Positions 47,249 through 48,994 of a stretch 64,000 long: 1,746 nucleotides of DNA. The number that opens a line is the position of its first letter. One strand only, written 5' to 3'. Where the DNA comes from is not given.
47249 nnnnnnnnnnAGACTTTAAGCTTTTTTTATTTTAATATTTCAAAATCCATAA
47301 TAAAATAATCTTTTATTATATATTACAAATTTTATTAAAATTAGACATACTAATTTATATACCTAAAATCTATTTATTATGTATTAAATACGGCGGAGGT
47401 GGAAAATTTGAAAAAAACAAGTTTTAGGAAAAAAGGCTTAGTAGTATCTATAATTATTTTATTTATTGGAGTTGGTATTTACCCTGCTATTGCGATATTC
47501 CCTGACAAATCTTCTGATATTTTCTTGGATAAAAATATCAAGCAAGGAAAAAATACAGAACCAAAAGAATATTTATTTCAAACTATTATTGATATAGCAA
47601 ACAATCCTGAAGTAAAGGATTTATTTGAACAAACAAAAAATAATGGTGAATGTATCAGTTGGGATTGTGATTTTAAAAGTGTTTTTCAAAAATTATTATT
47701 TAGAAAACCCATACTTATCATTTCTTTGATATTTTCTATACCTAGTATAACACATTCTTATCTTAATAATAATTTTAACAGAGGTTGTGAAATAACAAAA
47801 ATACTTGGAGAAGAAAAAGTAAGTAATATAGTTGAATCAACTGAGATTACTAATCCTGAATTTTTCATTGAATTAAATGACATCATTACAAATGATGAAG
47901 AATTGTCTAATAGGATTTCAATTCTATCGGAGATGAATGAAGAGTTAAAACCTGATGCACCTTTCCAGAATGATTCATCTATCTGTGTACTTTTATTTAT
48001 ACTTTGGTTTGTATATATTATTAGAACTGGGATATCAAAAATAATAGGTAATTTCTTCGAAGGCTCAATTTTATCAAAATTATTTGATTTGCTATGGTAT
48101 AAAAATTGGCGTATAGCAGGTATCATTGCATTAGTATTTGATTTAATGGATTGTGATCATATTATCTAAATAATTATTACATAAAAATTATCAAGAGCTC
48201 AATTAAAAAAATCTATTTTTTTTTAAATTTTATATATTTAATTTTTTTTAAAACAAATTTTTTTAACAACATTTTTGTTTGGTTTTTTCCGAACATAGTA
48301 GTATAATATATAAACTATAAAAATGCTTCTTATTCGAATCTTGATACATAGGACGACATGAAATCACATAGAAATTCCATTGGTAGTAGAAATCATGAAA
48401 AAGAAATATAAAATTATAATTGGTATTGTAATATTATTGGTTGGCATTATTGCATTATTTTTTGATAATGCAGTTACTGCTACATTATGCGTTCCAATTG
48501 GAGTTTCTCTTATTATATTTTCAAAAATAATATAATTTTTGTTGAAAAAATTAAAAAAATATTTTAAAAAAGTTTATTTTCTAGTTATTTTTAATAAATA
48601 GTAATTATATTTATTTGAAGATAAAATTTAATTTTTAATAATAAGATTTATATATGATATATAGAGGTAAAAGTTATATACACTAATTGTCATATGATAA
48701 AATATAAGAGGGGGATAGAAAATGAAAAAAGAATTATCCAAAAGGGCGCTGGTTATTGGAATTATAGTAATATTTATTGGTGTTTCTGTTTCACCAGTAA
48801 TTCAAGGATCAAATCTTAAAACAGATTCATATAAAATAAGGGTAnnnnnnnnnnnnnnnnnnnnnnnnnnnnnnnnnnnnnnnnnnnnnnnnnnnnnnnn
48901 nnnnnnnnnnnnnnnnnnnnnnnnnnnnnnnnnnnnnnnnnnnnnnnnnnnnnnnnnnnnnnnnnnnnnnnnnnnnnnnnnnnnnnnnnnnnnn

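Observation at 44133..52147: Accessory island of secreted proteins sharing a conserved, unusual N-terminal leader next to a clan-CD peptidase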

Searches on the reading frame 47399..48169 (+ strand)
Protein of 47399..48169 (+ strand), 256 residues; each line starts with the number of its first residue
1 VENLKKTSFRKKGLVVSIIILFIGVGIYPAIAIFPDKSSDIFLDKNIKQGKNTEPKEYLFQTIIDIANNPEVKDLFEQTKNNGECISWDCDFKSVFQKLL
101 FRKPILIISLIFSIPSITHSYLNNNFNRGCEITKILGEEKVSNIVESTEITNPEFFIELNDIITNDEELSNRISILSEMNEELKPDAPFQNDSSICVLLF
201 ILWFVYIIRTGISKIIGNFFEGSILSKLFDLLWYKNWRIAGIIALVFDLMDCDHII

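Call 5: search_protein_families(library=pfam, proteins=[window:47399-48169:+], max_evalue=0.1)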
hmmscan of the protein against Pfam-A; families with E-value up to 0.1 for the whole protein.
window:47399-48169:+ (256 aa): 1 family
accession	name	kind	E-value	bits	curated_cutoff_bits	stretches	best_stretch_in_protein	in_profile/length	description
PF10258.14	PHAX_RNA-bd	-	0.0074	16.7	25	0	54-81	11-38/84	Phosphorylated adapter RNA export protein, RNA-binding domain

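Call 6: search_protein_families(library=ncbifam, proteins=[window:47399-48169:+], max_evalue=0.1)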
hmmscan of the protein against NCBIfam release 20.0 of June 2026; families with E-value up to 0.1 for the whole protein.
window:47399-48169:+ (256 aa): 0 families

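Call 40: search_protein_families(library=phrogs, proteins=[window:47408-48169:+], max_evalue=0.01)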
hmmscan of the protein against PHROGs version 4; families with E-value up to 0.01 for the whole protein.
window:47408-48169:+ (253 aa): 0 families

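Call 48: find_homologous_proteins(query=window:47408-48169:+, max_evalue=0.001)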
Query window:47408-48169:+ (253 aa): 85 proteins with E <= 0.001 among 837 candidates.
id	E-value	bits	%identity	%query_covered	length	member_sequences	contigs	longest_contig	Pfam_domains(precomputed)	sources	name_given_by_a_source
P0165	4.7e-162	555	100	100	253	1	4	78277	-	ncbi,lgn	-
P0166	3.0e-86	307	60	100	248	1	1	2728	-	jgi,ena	-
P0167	2.7e-81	291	57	96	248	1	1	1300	-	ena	-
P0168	4.6e-81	290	55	99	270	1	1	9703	-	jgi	jgi:hypothetical protein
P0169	2.6e-78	281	55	98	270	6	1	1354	-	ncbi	-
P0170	2.8e-78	281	55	99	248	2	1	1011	-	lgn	-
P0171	2.1e-77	278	55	98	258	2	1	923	-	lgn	-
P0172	3.7e-77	277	55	99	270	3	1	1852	-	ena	-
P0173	6.1e-75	270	55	98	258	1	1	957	-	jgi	jgi:hypothetical protein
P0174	1.7e-73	265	53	98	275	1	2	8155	-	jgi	-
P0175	1.8e-71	259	53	98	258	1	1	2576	-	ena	-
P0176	4.9e-71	257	52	99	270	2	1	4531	-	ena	-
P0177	8.7e-69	250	51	98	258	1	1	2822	-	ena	-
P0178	2.2e-65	239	50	98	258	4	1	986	-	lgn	-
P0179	4.0e-65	238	49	96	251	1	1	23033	-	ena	-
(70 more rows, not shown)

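Call 66: predict_structure(alignment_id=A6)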
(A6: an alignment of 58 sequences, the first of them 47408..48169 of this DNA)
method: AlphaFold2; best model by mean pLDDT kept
length: 253 residues; sequences in the alignment: 58
mean_pLDDT: 74.5   pTM: 0.32
mean pLDDT of the five models: 74.5, 73.6, 68.8, 67.0, 66.2
residues with pLDDT >= 90: 54; 70-90: 108; 50-70: 61; < 50: 30
segments of 3 or more residues with pLDDT < 50: 29-50, 182-187
pLDDT, mean of each block of 10 residues (from residue 1): 69 85 58 42 43 57 73 61 61 83 77 68 85 86 71 75 83 69 50 91 97 97 97 97 90 67
secondary structure, 60 per line:
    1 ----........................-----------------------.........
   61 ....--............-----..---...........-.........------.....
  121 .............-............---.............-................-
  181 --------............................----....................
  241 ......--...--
elements in order: H5-28 H52-64 H67-78 H89-99 H101-109 H116-133 H135-144 H150-162 H164-179 H189-216 H221-246
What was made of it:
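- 47408..48169 (+): 253-aa protein: leader, disordered linker, helical ectodomain with the conserved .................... motif, and a C-terminal two-helix membrane hairpin. Function unknown. The family has 85 clusters. AF2 pLDDT 74.5 (call 66).
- AF2 models the segment as one continuous helix of residues 5-28 (call 66).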

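Call 69: fold_search(model_id=the predicted structure, library=pdb)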
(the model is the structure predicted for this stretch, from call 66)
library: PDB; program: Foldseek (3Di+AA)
matches with E <= 10: 24; with E <= 0.001: 0
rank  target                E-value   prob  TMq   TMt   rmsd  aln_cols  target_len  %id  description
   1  8snb_2A               3.1e+00  0.10  0.14  0.15  36.1       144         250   13  atomic model of sea urchin sperm doublet microtubule (48-nm periodicity) (released 2023-06-28)
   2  7w8b                  4.2e+00  0.18  0.24  0.40  23.0       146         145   12  Crystal Structure of human Focal Adhesion Targeting (FAT) domain of the Focal Adhesion Kinase (released 2023-07-05)
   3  7w7z                  4.4e+00  0.16  0.24  0.40  23.1       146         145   11  Crystal Structure of human Focal Adhesion Targeting (FAT) domain of the Focal Adhesion Kinase (released 2022-12-21)
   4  8snb_2B               4.7e+00  0.08  0.14  0.14  37.2       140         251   12  atomic model of sea urchin sperm doublet microtubule (48-nm periodicity) (released 2023-06-28)
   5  1k04                  5.0e+00  0.15  0.24  0.41  23.0       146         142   12  Crystal Structure of the Focal Adhesion Targeting Domain of Focal Adhesion Kinase (released 2002-01-30)
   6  8buy_A                5.9e+00  0.60  0.23  0.42   2.5        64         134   14  Rac-binding domain of human MiniBAR (released 2023-12-13)
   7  5n5e_A                5.9e+00  0.57  0.24  0.60   7.2        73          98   10  Crystal structure of encapsulated ferritin domain from Pyrococcus furiosus PFC_05175 (released 2018-01-24)
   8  8to0_CK               5.9e+00  0.06  0.15  0.16  37.2       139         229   14  48-nm repeating structure of doublets from mouse sperm flagella (released 2023-11-01)
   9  7ung_j                5.9e+00  0.06  0.14  0.14  37.9       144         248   16  48-nm repeat of the human respiratory doublet microtubule (released 2022-10-05)
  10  8buy_B                6.2e+00  0.44  0.23  0.44   4.2        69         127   13  Rac-binding domain of human MiniBAR (released 2023-12-13)
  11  1ow6_A                6.2e+00  0.15  0.24  0.43  22.9       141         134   11  Paxillin LD4 motif bound to the Focal Adhesion Targeting (FAT) domain of the Focal Adhesion Kinase (released 2003-10-21)
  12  8glv_5V               7.0e+00  0.04  0.12  0.14  37.4       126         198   17  96-nm repeat unit of doublet microtubules from Chlamydomonas reinhardtii flagella (released 2023-05-31)
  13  8a22_Bu               7.4e+00  0.02  0.14  0.15  22.6       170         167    9  Structure of the mitochondrial ribosome from Polytomella magna (released 2022-11-16)
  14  5n5e_D                7.9e+00  0.41  0.24  0.59   7.2        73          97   10  Crystal structure of encapsulated ferritin domain from Pyrococcus furiosus PFC_05175 (released 2018-01-24)
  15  9u78_A                7.9e+00  0.23  0.22  0.45  22.2        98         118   14  Single Chain Protein of De Novo Designed Helix Bundles-4EH2 with KDPV Loop (released 2025-04-09)
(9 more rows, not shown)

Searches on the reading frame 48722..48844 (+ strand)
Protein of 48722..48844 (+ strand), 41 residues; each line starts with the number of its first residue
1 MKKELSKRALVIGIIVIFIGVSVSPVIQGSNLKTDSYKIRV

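Call 13: find_homologous_proteins(query=A1, max_evalue=10)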
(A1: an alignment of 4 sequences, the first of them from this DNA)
Query A1 (4 sequences) (41 aa, profile of the alignment): 6 proteins with E <= 10 among 63 candidates.
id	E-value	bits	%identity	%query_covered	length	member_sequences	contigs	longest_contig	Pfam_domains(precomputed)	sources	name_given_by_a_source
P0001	2.3e-7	48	52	66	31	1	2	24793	-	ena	-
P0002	1.9e-4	39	41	83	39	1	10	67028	-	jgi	jgi:hypothetical protein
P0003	1.3e-3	36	50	73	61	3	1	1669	-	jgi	-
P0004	2.4e-3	35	50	63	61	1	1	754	-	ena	-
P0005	8.3e-3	33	41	95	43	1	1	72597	-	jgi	-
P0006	2.0e-2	32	-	-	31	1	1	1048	-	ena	-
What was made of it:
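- Tried and rejected: The leader profile search in the word-indexed 5.8-billion-protein database returned only 6 short ORFs out of 63 candidates (call 13).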

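Call 15: find_encoding_contigs(protein=P0002, flank=6000, max_places=4)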
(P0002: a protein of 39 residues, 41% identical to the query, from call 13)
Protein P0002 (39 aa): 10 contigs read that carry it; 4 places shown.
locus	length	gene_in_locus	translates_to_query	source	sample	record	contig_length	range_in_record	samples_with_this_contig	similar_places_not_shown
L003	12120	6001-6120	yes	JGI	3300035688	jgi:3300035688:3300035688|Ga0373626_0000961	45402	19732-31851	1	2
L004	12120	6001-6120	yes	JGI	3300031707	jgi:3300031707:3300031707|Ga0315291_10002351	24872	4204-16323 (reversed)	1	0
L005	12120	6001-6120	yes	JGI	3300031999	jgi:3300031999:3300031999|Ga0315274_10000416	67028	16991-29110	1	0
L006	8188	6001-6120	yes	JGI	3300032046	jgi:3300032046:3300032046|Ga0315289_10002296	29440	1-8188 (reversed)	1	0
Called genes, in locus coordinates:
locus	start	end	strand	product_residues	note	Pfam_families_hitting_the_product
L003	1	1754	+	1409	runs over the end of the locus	PF27237:AF_1625_C, PF01011:PQQ (faint), PF13360:PQQ_2, PF13570:Beta-prop_ACSF4, PF13360:PQQ_2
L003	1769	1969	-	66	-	-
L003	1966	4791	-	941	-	PF00133:tRNA-synt_1, PF09334:tRNA-synt_1g (weak), PF13603:tRNA-synt_1_2 (weak), PF08264:Anticodon_1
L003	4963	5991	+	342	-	PF13229:Beta_helix (weak), PF05048:NosD, PF13229:Beta_helix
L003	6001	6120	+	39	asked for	-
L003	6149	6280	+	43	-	-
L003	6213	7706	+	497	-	PF18911:PKD_4, PF00801:PKD, PF18911:PKD_4 (weak)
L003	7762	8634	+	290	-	-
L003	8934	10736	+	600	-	PF08126:Propeptide_C25 (weak), PF01364:Peptidase_C25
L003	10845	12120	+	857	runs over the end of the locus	PF00690:Cation_ATPase_N, PF00122:E1-E2_ATPase, PF00702:Hydrolase, PF13246:Cation_ATPase, PF00689:Cation_ATPase_C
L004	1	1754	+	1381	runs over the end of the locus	PF27237:AF_1625_C, PF19077:Big_13 (faint), PF13360:PQQ_2, PF01011:PQQ (weak), PF13570:Beta-prop_ACSF4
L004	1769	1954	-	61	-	-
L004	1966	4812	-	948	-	PF00133:tRNA-synt_1, PF09334:tRNA-synt_1g (weak), PF13603:tRNA-synt_1_2 (weak), PF08264:Anticodon_1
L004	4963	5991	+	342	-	PF05048:NosD, PF13229:Beta_helix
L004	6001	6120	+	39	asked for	-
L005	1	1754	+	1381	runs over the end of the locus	PF27237:AF_1625_C, PF19077:Big_13 (faint), PF13360:PQQ_2, PF01011:PQQ (weak), PF13570:Beta-prop_ACSF4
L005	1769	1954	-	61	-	-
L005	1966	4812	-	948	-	PF00133:tRNA-synt_1, PF09334:tRNA-synt_1g (weak), PF13603:tRNA-synt_1_2 (weak), PF08264:Anticodon_1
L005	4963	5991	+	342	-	PF05048:NosD, PF13229:Beta_helix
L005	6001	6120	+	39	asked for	-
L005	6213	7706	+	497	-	PF18911:PKD_4, PF00801:PKD, PF18911:PKD_4 (weak)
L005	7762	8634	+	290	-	-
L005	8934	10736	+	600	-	PF08126:Propeptide_C25 (weak), PF01364:Peptidase_C25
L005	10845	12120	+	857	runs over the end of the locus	PF00690:Cation_ATPase_N, PF00122:E1-E2_ATPase, PF00702:Hydrolase, PF13246:Cation_ATPase, PF00689:Cation_ATPase_C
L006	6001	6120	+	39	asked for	-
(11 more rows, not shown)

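Call 16: find_encoding_contigs(protein=P0005, flank=6000, max_places=3)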
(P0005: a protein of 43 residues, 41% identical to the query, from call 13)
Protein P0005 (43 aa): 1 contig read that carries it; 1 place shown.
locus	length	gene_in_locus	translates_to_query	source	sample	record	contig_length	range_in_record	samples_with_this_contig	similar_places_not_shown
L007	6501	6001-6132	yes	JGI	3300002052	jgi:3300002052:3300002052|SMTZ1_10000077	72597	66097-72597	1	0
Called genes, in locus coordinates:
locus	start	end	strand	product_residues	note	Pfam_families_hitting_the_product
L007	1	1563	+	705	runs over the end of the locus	PF00082:Peptidase_S8, PF18911:PKD_4 (faint), PF00801:PKD (faint)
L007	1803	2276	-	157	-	-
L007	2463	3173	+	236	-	-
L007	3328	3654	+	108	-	PF14312:FG-GAP_2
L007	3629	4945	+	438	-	PF14312:FG-GAP_2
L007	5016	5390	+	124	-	-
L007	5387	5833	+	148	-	-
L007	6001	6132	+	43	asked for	-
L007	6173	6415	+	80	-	-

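Call 33: search_protein_representatives(alignment_id=A3)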
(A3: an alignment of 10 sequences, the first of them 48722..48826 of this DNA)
Query: 10 sequences, 43 profile positions. Proteins with E-value up to 0.001 (for the whole library): 1971; up to 1e-10: 27; up to 1e-30: 0. The best 150 are listed.
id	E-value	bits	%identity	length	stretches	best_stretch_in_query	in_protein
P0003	1.9e-17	78.6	-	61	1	1-43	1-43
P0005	8.1e-16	73.4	-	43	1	1-43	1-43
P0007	1.1e-13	66.6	-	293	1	1-40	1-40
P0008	1.3e-13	66.4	-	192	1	1-40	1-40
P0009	1.8e-13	65.9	-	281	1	1-40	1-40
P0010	5.3e-13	64.4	-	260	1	1-40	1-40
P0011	5.7e-13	64.3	-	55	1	1-40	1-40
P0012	1.9e-12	62.6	-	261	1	1-40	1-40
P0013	3.7e-12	61.7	-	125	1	3-38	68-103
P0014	5.7e-12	61.1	-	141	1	1-42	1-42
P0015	8.2e-12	60.6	-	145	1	1-41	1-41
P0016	9.0e-12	60.5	-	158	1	1-35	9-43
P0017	1.1e-11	60.1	-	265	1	1-40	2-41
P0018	1.5e-11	59.8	-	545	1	1-40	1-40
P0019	1.8e-11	59.5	-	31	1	1-30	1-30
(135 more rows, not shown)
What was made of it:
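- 1,971 clusters reach E <= 1e-3 (call 33).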

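Call 42: search_protein_families(library=pfam, proteins=[L003:8934-10736:+], max_evalue=0.001)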
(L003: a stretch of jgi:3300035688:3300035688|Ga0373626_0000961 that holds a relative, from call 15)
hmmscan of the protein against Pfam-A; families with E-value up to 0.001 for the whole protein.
L003:8934-10736:+ (600 aa): 2 families
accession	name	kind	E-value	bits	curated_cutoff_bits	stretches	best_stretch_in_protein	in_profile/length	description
PF01364.23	Peptidase_C25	-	1.1e-49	170.1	23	1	204-593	2-373/374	Peptidase family C25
PF08126.16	Propeptide_C25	-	1.2e-05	25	22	1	37-194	31-178/205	Propeptide_C25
